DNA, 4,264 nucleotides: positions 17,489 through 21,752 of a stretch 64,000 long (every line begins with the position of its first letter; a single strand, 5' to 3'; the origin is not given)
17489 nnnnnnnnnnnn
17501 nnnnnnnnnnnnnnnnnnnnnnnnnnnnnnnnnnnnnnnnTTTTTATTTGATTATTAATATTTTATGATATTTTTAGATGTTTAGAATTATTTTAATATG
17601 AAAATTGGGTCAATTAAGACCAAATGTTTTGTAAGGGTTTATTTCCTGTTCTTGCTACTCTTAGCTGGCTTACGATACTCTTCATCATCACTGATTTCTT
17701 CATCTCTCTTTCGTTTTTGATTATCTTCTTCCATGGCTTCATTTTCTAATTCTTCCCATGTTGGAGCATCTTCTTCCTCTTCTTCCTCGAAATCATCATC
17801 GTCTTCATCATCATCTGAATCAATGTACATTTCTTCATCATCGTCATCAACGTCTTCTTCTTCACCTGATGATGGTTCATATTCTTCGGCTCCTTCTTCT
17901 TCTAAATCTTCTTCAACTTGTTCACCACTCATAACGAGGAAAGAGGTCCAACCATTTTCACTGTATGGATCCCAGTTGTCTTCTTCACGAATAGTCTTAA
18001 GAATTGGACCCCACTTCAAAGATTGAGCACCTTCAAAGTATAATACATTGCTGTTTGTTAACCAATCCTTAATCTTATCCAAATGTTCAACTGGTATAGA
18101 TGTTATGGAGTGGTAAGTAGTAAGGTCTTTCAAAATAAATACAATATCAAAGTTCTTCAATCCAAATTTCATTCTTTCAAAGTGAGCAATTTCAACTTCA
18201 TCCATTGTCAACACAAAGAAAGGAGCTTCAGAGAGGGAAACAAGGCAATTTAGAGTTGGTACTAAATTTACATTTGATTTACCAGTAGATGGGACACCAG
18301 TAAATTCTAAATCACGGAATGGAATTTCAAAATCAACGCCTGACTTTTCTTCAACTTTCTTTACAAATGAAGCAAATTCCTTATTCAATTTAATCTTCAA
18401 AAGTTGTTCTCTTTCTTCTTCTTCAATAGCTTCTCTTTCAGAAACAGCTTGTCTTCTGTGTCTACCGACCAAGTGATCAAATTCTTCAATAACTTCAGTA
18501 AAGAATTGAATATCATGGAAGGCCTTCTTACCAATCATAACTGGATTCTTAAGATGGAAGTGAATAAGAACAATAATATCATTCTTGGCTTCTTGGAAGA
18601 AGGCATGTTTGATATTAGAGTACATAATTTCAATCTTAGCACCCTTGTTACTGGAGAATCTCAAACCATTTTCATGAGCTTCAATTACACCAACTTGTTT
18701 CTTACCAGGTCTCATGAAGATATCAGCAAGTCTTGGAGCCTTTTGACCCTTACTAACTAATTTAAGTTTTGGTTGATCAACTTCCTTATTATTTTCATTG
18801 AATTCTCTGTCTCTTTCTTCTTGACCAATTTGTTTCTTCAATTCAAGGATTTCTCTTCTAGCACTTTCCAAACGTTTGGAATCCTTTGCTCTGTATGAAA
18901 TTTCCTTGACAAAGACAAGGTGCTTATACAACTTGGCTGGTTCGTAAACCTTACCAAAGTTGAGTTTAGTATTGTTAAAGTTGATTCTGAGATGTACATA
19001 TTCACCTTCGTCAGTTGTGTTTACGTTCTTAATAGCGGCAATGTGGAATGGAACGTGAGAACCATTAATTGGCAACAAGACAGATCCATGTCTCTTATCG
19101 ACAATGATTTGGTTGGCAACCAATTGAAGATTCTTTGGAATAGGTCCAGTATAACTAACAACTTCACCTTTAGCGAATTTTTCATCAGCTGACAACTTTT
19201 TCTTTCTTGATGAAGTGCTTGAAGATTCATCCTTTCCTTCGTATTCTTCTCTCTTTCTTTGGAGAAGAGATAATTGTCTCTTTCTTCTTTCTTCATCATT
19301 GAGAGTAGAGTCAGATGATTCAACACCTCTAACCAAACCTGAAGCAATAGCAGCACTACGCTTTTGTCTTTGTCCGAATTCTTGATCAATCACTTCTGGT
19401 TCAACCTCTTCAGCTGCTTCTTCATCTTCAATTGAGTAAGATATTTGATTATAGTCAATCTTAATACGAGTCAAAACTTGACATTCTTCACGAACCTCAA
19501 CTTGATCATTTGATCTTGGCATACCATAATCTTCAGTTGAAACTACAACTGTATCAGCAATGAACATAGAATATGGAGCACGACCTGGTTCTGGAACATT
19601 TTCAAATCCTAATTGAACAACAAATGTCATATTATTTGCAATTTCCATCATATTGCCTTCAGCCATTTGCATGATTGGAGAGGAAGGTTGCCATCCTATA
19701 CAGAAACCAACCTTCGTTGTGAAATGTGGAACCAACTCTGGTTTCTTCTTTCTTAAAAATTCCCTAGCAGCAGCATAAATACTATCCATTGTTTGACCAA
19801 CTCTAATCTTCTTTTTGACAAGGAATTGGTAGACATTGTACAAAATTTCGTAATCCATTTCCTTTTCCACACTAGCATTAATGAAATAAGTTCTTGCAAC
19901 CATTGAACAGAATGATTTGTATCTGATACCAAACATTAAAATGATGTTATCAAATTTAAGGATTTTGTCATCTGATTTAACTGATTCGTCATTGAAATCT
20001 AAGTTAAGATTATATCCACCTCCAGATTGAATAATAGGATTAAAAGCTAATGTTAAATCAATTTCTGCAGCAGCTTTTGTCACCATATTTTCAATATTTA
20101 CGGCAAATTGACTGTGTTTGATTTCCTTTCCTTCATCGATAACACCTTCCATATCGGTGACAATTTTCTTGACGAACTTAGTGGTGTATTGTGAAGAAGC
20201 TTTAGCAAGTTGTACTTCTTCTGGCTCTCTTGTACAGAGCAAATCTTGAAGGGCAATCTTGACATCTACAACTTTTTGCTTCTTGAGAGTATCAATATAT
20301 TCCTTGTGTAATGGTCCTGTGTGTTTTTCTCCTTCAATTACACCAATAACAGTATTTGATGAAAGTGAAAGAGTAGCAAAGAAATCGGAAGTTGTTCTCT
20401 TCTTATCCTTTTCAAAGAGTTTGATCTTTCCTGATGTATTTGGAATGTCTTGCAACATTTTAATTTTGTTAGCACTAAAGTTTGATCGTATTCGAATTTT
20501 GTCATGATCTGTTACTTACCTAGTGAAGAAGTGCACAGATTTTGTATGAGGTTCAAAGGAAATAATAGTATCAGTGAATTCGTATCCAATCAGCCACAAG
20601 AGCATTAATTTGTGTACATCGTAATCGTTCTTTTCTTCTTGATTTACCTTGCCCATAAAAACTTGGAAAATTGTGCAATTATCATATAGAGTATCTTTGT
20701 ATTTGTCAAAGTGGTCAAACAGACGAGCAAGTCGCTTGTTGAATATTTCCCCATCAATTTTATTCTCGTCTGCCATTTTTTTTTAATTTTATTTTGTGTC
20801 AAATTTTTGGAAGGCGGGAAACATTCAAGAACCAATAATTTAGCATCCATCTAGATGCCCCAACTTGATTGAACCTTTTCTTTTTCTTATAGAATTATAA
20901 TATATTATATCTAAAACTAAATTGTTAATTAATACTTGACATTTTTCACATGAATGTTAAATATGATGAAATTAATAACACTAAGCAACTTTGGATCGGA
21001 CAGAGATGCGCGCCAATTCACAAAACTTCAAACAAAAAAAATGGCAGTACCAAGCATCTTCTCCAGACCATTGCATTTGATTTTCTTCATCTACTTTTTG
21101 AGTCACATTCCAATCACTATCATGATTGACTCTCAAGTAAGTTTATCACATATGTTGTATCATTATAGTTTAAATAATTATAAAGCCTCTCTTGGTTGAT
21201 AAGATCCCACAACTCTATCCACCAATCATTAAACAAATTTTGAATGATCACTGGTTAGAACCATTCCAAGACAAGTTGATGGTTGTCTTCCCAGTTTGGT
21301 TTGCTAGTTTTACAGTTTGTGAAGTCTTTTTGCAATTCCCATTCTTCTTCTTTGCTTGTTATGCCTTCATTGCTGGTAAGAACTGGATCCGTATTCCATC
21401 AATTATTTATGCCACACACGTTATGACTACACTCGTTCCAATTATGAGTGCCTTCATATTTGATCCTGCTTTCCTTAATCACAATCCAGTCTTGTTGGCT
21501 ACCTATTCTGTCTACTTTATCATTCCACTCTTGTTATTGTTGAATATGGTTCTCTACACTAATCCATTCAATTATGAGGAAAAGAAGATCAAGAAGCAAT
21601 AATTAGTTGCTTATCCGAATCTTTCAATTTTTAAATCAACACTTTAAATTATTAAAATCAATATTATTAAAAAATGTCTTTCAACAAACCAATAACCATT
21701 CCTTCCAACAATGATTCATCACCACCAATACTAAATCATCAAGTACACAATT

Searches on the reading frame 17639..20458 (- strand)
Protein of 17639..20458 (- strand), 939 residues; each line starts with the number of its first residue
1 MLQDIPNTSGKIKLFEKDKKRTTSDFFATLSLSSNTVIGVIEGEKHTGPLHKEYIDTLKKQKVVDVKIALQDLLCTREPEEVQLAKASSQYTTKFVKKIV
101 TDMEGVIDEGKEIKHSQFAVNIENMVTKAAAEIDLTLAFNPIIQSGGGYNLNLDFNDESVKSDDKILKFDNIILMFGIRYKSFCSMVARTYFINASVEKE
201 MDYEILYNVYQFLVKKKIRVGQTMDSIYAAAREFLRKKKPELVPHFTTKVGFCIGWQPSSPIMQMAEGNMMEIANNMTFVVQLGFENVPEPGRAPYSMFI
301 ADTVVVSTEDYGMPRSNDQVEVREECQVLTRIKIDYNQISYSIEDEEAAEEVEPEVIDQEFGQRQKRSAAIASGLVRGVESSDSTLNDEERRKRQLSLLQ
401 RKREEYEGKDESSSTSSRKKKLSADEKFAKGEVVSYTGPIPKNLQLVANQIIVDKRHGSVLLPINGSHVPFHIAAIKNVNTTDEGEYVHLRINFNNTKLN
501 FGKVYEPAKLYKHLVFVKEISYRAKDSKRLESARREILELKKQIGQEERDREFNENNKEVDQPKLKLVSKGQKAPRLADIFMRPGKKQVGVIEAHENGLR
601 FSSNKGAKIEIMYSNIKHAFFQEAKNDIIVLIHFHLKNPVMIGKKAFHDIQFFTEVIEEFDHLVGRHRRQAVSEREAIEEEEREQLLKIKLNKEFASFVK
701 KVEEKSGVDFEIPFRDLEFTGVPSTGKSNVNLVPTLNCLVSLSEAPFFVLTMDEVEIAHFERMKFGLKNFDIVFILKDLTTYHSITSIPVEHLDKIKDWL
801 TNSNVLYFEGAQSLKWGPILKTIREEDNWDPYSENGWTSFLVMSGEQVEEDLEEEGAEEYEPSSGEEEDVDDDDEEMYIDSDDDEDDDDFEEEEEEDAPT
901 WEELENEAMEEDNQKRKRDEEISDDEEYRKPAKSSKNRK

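Call 6: search_protein_families(library=pfam, proteins=[window:17639-20458:-])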
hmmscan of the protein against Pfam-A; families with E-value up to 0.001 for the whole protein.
window:17639-20458:- (939 aa): 4 families
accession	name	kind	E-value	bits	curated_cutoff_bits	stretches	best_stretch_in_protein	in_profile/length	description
PF24824.1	PH_SPT16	-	1.9e-43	148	23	1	575-702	1-129/129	FACT complex subunit SPT16 PH-like domain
PF08644.17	SPT16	-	2.8e-31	108.6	25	1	451-565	1-112/112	FACT complex subunit (SPT16/CDC68)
PF08512.18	Rttp106-like_middle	-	1.2e-21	77.3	25.5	1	721-807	2-89/91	Histone chaperone Rttp106-like, middle domain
PF00557.29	Peptidase_M24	-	7.5e-17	62.2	23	1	107-307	21-207/208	Metallopeptidase family M24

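Call 10: find_homologous_proteins(query=window:17639-20458:-, max_evalue=1e-30)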
Query window:17639-20458:- (939 aa): 23 proteins with E <= 1e-30 among 8000 candidates.
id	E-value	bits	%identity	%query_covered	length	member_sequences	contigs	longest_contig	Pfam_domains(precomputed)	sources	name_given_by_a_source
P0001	0.0e+0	2088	100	100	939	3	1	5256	PF24824.2,PF00557.30,PF08512.19,PF08644.18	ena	-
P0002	0.0e+0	1615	77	99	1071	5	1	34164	PF24824.2,PF00557.30,PF14826.13,PF08512.19,PF08644.18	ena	-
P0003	0.0e+0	1545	76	99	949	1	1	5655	PF24824.2,PF00557.30,PF08512.19,PF08644.18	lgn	-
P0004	0.0e+0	1477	71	99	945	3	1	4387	PF24824.2,PF00557.30,PF08512.19,PF08644.18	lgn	-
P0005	0.0e+0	1219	59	99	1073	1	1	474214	PF24824.2,PF00557.30,PF14826.13,PF08512.19,PF08644.18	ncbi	ncbi:hypothetical protein ABK040_004576 [Willaertia magna]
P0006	4.5e-223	761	44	96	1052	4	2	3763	PF21091.3,PF24824.2,PF00557.30,PF14826.13,PF08512.19,PF08644.18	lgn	-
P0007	1.8e-173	597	37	97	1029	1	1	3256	PF21091.3,PF24824.2,PF00557.30,PF14826.13,PF08512.19,PF08644.18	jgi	-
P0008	4.9e-141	490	33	87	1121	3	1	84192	PF24824.2,PF00557.30,PF14826.13,PF08512.19,PF08644.18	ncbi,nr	ncbi:hypothetical protein ATCC90586_001868 [Pythium insidiosum]|nr:hypothetical protein ATCC90586_00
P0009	1.2e-140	488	33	98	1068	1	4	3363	PF24824.2,PF00557.30,PF14826.13,PF08512.19,PF08644.18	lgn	-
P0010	1.4e-134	468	33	86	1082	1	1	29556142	PF24824.2,PF00557.30,PF14826.13,PF08512.19,PF08644.18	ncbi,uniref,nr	ncbi:hypothetical protein PsorP6_006497 [Peronosclerospora sorghi]|uniref:Uncharacterized protein n=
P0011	2.0e-131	458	33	87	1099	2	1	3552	PF21091.3,PF24824.2,PF00557.30,PF14826.13,PF08512.19,PF08644.18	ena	-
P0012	1.9e-124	435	34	85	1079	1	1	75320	PF24824.2,PF00557.30,PF14826.13,PF08512.19,PF08644.18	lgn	-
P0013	2.2e-124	435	34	87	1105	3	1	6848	PF24824.2,PF00557.30,PF14826.13,PF08512.19,PF08644.18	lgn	-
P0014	4.8e-122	427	33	88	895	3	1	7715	PF24824.2,PF00557.30,PF14826.13,PF08512.19,PF08644.18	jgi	jgi:nucleosome binding factor SPN SPT16 subunit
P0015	3.0e-116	408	32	88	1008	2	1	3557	PF24824.2,PF00557.30,PF14826.13,PF08512.19,PF08644.18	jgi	-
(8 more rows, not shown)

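Call 11: find_encoding_contigs(protein=P0002, flank=10000, max_places=2)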
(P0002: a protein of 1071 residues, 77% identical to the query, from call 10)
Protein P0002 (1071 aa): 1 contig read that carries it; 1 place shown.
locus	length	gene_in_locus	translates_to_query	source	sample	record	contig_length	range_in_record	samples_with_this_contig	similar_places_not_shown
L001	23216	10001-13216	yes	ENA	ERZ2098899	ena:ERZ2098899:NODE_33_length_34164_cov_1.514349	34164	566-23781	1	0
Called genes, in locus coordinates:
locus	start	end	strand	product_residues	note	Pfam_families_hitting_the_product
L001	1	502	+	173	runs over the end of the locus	PF00067:p450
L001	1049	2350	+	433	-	PF08240:ADH_N, PF13602:ADH_zinc_N_2 (weak)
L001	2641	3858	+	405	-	PF00615:RGS (weak), PF07647:SAM_2 (faint), PF00536:SAM_1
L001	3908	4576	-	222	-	PF21365:Glyco_hydro_31_3rd (faint)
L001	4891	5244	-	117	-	PF01055:Glyco_hydro_31_2nd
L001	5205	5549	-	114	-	PF01055:Glyco_hydro_31_2nd (weak)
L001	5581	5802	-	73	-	-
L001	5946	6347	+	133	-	-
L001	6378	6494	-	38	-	-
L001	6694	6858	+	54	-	PF01194:RNA_pol_N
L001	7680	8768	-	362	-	PF13373:Dsc3_C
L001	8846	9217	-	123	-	PF05241:EBP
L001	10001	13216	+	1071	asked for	PF14826:FACT-Spt16_Nlob, PF00557:Peptidase_M24, PF08644:SPT16, PF24824:PH_SPT16, PF08512:Rttp106-like_middle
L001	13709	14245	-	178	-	-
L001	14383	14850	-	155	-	-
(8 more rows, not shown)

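Call 12: find_encoding_contigs(protein=P0005, flank=10000, max_places=2)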
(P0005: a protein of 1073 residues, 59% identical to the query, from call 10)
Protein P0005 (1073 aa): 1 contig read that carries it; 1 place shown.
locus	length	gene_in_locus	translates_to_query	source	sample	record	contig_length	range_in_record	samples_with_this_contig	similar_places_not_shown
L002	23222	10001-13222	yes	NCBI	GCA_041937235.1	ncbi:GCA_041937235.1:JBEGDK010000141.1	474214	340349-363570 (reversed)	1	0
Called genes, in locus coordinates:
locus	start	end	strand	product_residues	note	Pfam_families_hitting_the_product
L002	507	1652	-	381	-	-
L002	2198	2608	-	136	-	-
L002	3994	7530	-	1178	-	PF00176:SNF2-rel_dom, PF00271:Helicase_C, PF09111:SLIDE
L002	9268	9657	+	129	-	-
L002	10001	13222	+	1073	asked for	PF14826:FACT-Spt16_Nlob, PF00557:Peptidase_M24, PF08644:SPT16, PF24824:PH_SPT16, PF08512:Rttp106-like_middle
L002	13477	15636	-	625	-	-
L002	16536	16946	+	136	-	-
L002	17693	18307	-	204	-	-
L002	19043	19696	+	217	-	-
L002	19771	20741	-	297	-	PF00198:2-oxoacid_dh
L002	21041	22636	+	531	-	PF03367:Zn_ribbon_ZPR1, PF22794:jr-ZPR1, PF03367:Zn_ribbon_ZPR1, PF22794:jr-ZPR1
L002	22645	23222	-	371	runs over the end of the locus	PF06574:FAD_syn (faint), PF01467:CTP_transf_like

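Call 13: find_encoding_contigs(protein=P0003, flank=10000, max_places=2)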
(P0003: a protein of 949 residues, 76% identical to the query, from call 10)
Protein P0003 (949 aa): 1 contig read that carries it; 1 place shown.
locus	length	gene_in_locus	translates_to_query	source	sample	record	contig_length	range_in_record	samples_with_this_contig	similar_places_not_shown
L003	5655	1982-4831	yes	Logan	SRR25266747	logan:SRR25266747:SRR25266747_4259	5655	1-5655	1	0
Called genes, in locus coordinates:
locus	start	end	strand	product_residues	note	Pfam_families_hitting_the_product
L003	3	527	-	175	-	?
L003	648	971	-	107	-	PF05241:EBP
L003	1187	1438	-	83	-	-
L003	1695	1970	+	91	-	PF14826:FACT-Spt16_Nlob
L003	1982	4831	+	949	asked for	PF00557:Peptidase_M24, PF08644:SPT16, PF24824:PH_SPT16, PF08512:Rttp106-like_middle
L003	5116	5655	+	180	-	?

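Call 14: find_encoding_contigs(protein=P0004, flank=10000, max_places=2)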
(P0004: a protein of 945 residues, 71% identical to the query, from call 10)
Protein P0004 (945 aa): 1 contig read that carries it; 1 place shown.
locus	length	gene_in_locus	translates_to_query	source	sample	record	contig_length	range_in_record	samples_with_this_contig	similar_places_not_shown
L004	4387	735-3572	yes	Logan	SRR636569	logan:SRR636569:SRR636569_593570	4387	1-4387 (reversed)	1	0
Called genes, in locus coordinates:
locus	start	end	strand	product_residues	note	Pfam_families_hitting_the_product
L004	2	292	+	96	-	?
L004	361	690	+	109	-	PF14826:FACT-Spt16_Nlob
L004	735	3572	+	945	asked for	PF00557:Peptidase_M24, PF08644:SPT16, PF24824:PH_SPT16, PF08512:Rttp106-like_middle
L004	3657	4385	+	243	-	?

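Call 77: find_encoding_contigs(protein=P0006, flank=3000, max_places=2)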
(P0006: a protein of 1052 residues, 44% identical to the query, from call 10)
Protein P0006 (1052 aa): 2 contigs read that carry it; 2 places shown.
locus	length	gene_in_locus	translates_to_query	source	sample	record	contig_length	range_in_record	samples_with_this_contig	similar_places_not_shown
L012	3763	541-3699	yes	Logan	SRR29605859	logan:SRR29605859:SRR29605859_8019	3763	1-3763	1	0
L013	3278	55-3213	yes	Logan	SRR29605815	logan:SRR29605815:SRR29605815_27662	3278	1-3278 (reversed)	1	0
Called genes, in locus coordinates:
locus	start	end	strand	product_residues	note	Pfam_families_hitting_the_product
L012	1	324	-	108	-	?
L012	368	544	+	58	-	-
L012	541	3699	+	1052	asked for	PF14826:FACT-Spt16_Nlob, PF00557:Peptidase_M24, PF08644:SPT16, PF24824:PH_SPT16, PF08512:Rttp106-like_middle, PF21091:SPT16_C (weak)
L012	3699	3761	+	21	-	?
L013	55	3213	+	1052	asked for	PF14826:FACT-Spt16_Nlob, PF00557:Peptidase_M24, PF08644:SPT16, PF24824:PH_SPT16, PF08512:Rttp106-like_middle, PF21091:SPT16_C (weak)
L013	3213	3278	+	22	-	?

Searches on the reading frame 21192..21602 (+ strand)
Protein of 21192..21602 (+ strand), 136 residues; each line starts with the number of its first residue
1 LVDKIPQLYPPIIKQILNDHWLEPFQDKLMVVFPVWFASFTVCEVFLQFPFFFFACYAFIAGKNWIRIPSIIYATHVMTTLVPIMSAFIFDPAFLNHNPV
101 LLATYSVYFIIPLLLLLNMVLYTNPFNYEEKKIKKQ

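Call 25: search_protein_families(library=pfam, proteins=[window:21192-21602:+], max_evalue=0.00001)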
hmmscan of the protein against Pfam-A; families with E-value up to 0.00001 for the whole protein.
window:21192-21602:+ (136 aa): 1 family
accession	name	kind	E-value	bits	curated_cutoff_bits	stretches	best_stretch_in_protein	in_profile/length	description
PF05241.17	EBP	-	2.3e-20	73.5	25.7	1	13-119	2-113/113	EXPERA (EXPanded EBP superfamily)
